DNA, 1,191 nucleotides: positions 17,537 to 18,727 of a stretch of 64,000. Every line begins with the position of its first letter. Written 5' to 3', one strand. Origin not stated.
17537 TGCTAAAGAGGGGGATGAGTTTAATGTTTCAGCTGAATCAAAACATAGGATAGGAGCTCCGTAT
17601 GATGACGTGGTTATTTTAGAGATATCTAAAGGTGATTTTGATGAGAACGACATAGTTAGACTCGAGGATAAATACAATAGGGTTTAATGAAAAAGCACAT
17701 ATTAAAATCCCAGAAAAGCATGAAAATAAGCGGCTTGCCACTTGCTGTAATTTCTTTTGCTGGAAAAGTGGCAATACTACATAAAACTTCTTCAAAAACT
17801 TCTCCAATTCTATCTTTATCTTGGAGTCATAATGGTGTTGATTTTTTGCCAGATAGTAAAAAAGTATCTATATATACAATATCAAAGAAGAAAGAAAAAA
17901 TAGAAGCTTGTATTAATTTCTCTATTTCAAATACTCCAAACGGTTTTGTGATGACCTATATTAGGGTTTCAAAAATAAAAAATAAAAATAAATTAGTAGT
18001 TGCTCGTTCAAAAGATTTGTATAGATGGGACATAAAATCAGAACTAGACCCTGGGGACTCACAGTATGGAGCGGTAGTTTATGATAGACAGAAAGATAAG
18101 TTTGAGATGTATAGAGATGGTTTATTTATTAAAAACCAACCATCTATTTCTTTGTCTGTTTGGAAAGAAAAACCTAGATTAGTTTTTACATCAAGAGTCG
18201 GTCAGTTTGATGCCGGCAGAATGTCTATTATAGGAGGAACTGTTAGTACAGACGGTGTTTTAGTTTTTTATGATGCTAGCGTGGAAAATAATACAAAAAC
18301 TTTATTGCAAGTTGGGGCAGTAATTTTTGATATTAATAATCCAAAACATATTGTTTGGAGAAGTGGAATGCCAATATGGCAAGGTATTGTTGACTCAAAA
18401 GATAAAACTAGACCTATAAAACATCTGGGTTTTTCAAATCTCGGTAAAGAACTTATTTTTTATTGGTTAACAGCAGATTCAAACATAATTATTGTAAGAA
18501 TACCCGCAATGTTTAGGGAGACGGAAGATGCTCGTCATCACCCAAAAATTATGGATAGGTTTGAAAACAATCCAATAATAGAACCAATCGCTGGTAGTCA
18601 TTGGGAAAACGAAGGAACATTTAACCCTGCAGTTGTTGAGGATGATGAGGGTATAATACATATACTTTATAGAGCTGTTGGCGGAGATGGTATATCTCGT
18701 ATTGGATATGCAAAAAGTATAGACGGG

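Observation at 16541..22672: Mannoside-phosphorolysis cluster with two tandem-domain GH130 proteins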

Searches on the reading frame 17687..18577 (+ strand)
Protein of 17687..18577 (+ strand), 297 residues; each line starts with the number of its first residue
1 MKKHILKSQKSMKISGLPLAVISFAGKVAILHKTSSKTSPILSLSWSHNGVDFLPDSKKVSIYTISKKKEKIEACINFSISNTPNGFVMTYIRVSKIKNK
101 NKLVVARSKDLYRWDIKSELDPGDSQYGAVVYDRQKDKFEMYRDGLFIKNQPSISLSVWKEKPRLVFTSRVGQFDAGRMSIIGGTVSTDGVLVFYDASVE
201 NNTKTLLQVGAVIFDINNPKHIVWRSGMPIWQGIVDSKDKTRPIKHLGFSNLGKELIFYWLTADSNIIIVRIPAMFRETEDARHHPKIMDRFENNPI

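Call 5: search_protein_families(library=pfam, proteins=[window:17687-18577:+], max_evalue=10)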
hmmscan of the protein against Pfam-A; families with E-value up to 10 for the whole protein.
window:17687-18577:+ (297 aa): 0 families

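Call 14: find_homologous_proteins(query=window:17687-18577:+, max_evalue=0.001)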
Query window:17687-18577:+ (297 aa): 5 proteins with E <= 0.001 among 684 candidates.
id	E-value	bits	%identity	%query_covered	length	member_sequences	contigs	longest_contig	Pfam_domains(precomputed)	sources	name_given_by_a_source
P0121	1.1e-82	296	46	100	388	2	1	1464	-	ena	-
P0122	7.8e-82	293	65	63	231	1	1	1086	-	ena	-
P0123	1.9e-61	226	53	58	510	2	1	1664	PF04041.20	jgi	jgi:predicted GH43/DUF377 family glycosyl hydrolase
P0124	1.4e-51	194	62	51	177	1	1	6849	-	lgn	-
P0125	4.0e-51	192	57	43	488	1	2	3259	PF04041.20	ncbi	ncbi:MAG TPA: hypothetical protein VGC58_00695, partial [Candidatus Paceibacterota bacterium]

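Call 53: predict_structure(alignment_id=A3)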
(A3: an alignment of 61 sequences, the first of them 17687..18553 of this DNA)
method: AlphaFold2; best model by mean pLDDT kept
length: 289 residues; sequences in the alignment: 61
mean_pLDDT: 89.4   pTM: 0.86
mean pLDDT of the five models: 89.4, 89.0, 88.7, 88.3, 87.9
residues with pLDDT >= 90: 226; 70-90: 36; 50-70: 7; < 50: 20
segments of 3 or more residues with pLDDT < 50: 1-13, 285-289
pLDDT, mean of each block of 10 residues (from residue 1): 37 72 93 89 95 93 97 96 94 91 98 98 96 91 96 96 96 95 92 96 95 95 95 92 95 93 93 74 44
secondary structure, 60 per line:
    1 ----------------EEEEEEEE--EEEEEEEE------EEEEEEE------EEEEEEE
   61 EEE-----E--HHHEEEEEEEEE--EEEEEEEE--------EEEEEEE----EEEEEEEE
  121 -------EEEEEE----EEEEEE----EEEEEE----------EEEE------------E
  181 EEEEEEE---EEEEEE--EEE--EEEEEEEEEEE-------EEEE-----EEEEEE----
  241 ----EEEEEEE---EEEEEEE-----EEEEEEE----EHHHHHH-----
elements in order: E17-24 E27-34 E41-47 E54-63 E75-83 E86-93 E102-108 E113-120 E128-133 E138-143 E148-153 E164-167 E180-187 E191-196 E199-201 E204-214 E222-225 E231-236 E245-251 E255-261 E267-273 H279-284

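Call 56: fold_search(model_id=the predicted structure, library=pdb)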
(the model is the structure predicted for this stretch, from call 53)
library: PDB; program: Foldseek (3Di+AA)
matches with E <= 10: 1207; with E <= 0.001: 270
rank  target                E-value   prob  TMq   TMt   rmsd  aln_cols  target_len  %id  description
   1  5a7v_A                3.0e-14  1.00  0.69  0.56   5.0       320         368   18  The GH130 family of mannoside phosphorylases contains glycoside hydrolases that target beta-1,2 mannosidic linkages in (released 2015-08-26)
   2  5a7v_B                3.3e-14  1.00  0.69  0.57   4.2       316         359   18  The GH130 family of mannoside phosphorylases contains glycoside hydrolases that target beta-1,2 mannosidic linkages in (released 2015-08-26)
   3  3qc2_B                5.5e-14  1.00  0.66  0.55   5.5       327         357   17  Crystal structure of a glycosyl hydrolase (BACOVA_03624) from Bacteroides ovatus at 2.30 A resolution (released 2011-02-09)
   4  4onz                  9.6e-14  1.00  0.65  0.56   4.7       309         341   17  Crystal structure of a putative glycoside hydrolase (BACOVA_02161) from Bacteroides ovatus ATCC 8483 at 1.85 A resolutio (released 2014-02-26)
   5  3taw                  2.1e-13  1.00  0.66  0.56   4.8       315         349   18  Crystal structure of a putative glycoside hydrolase (BDI_3141) from Parabacteroides distasonis ATCC 8503 at 1.70 A resol (released 2011-08-24)
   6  3qc2_A                3.8e-13  1.00  0.68  0.56   5.2       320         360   17  Crystal structure of a glycosyl hydrolase (BACOVA_03624) from Bacteroides ovatus at 2.30 A resolution (released 2011-02-09)
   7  9gph_A                5.9e-13  1.00  0.70  0.68   4.6       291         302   17  Teth514_1788 1,2-beta-oligomannan phosphorylase in complex with mannose (-1) and phosphate (released 2025-09-17)
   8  9gph_B                6.2e-13  1.00  0.67  0.66   4.4       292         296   17  Teth514_1788 1,2-beta-oligomannan phosphorylase in complex with mannose (-1) and phosphate (released 2025-09-17)
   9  9fj8_B                7.6e-13  1.00  0.70  0.68   4.2       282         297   17  Teth514_1788 1,2-beta-oligomannan phosphorylase in complex with mannotetraose (released 2025-06-11)
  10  9fj8_A                9.3e-13  1.00  0.70  0.69   4.6       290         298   18  Teth514_1788 1,2-beta-oligomannan phosphorylase in complex with mannotetraose (released 2025-06-11)
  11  1vkd_B                1.4e-12  1.00  0.69  0.62   4.8       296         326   12  Crystal structure of a predicted glycosidase (tm1225) from thermotoga maritima msb8 at 2.10 A resolution (released 2004-05-25)
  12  1vkd_A                3.3e-12  1.00  0.69  0.62   4.9       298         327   12  Crystal structure of a predicted glycosidase (tm1225) from thermotoga maritima msb8 at 2.10 A resolution (released 2004-05-25)
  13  1vkd_E                3.8e-12  1.00  0.69  0.62   4.9       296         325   12  Crystal structure of a predicted glycosidase (tm1225) from thermotoga maritima msb8 at 2.10 A resolution (released 2004-05-25)
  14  9erg_A                4.9e-12  1.00  0.70  0.59   6.3       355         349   17  Uhgb_MS mannoside synthase from an unknown human gut bacterium in complex with Mannose-1-Phosphate (released 2025-10-08)
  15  9erg_B                6.7e-12  1.00  0.70  0.60   4.1       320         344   18  Uhgb_MS mannoside synthase from an unknown human gut bacterium in complex with Mannose-1-Phosphate (released 2025-10-08)
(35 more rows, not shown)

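Call 65: search_protein_representatives(protein=window:17687-18577:+)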
Query: 297 residues. Proteins with E-value up to 0.001 (for the whole library): 183; up to 1e-10: 82; up to 1e-30: 11. The best 150 are listed.
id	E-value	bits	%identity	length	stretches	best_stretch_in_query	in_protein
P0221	1.7e-81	290.2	44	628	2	2-297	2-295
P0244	8.4e-63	228.9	50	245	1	12-239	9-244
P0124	4.5e-52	193.6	62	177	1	13-167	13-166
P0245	5.8e-46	173.6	34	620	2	12-297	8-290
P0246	1.3e-41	159.3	32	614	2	17-296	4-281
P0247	3.4e-40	154.7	57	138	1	1-138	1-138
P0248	6.9e-39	150.4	36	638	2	17-275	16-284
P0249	6.7e-36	140.6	49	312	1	165-297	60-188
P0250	7.2e-33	130.6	29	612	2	13-296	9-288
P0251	5.1e-31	124.6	29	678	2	18-297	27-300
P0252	1.0e-30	123.5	32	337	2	99-278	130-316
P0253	1.6e-30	122.9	54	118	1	58-172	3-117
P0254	2.6e-30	122.2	31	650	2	10-297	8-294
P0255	4.6e-30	121.4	55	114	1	197-297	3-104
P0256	1.2e-29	120.1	32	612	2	17-297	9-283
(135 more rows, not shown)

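Call 75: search_solved_structures(query=window:17687-18553:+, max_evalue=10, show_alignments=5)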
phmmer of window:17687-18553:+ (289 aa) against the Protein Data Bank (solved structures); distinct sequences matched with E-value up to 10: 6.
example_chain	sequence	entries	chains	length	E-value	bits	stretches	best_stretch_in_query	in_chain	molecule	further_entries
9fj8_A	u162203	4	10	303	0.0022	20.7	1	88-236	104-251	1,2-beta-oligomannan phosphorylase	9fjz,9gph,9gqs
5b0p_A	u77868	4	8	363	0.0066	19.1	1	167-238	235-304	Lin0857 protein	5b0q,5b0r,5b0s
9eqq_A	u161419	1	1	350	0.0099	18.6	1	78-241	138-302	Uhgb_MS mannoside synthase from an unknown human gut bacterium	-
9erg_A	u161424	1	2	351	0.01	18.6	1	78-241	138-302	Uhgb_MS mannoside synthase from an unknown human gut bacterium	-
9erh_A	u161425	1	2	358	0.01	18.5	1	78-241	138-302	Uhgb_MS mannoside synthase from an unknown human gut bacterium in complex with 1,2-beta-ma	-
3taw_A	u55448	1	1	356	0.23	14.1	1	166-236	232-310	Hypothetical glycoside hydrolase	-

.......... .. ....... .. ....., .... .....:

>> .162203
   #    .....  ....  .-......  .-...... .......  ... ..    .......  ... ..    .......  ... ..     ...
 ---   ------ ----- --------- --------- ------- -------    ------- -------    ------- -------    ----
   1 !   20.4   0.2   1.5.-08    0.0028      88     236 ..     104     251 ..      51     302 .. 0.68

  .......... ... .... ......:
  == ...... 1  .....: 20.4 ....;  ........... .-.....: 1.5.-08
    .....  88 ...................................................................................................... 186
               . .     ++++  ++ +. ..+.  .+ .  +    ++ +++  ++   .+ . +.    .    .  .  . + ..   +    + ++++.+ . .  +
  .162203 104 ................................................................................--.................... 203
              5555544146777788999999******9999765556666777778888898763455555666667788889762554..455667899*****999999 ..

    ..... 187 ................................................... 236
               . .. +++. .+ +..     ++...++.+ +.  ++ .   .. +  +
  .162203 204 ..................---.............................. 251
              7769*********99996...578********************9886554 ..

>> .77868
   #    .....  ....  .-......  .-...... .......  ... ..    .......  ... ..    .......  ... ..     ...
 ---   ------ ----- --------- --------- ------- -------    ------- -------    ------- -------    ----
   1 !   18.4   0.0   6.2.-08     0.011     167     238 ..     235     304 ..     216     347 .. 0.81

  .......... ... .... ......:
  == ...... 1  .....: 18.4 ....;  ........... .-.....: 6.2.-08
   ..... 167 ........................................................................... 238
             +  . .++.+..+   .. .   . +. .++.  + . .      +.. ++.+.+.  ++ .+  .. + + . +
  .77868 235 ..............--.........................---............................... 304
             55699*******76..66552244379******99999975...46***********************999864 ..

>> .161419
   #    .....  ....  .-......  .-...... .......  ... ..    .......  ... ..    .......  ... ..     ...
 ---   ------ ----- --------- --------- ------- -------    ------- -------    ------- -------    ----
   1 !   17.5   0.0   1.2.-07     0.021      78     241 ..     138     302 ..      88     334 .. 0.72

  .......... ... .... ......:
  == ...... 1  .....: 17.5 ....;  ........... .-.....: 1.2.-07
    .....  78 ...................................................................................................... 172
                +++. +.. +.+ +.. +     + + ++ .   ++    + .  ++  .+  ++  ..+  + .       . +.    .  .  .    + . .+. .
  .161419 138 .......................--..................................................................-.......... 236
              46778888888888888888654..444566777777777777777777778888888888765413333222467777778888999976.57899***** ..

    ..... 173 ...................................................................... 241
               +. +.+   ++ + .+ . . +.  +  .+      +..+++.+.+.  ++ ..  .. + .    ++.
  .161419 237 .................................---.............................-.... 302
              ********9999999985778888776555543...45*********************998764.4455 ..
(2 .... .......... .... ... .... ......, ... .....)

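Call 79: search_protein_families(library=ncbifam, proteins=[window:17687-18553:+], max_evalue=0.01)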
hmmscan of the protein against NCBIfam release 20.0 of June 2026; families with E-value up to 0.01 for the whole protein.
window:17687-18553:+ (289 aa): 3 families
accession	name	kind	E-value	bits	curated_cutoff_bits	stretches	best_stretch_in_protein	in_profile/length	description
NF052550.1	BManbPhaseBMBP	equivalog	6.6e-11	42.1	450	1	42-267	60-284/296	beta-1,2-mannobiose phosphorylase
NF050092.1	BtaManbiosPhlase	equivalog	5.9e-05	22.1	550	1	154-233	223-299/351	BtaManbiosPhlase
NF058598.1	BetMansidBT3780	equivalog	0.00011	21.4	550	0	42-115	95-169/366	beta-1,2-mannosidase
